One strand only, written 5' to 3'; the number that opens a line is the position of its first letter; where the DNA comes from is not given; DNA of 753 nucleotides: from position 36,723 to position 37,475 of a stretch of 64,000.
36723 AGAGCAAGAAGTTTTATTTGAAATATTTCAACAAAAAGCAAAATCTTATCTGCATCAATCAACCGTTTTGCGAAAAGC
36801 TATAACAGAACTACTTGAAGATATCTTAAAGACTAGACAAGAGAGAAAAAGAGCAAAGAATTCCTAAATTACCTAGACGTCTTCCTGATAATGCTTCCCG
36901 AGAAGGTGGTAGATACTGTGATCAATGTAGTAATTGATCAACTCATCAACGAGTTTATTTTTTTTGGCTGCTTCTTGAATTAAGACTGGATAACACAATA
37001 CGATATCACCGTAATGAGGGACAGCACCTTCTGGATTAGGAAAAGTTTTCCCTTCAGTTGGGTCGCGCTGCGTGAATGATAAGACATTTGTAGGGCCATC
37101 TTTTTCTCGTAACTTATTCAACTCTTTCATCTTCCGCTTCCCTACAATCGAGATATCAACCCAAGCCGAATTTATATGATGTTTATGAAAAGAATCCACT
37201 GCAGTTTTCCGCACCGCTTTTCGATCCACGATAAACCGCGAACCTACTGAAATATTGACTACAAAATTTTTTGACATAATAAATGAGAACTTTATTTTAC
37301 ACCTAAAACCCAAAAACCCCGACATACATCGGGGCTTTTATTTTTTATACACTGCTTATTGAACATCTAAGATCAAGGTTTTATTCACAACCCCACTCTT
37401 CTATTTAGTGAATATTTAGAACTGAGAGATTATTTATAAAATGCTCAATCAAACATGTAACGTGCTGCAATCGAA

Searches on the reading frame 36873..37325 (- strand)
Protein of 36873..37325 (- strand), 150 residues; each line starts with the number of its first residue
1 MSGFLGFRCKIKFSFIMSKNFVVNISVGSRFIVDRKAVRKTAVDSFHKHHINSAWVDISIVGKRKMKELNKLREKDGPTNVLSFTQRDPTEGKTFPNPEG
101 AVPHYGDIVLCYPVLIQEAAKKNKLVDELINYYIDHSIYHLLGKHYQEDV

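Call 67: search_protein_families(library=pfam, proteins=[window:36873-37325:-], max_evalue=0.01)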
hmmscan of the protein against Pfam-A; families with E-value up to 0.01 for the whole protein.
window:36873-37325:- (150 aa): 1 family
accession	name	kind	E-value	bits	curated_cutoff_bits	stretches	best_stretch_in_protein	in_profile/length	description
PF02130.23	YbeY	-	1.7e-16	60.7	25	1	44-143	16-106/129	Endoribonuclease YbeY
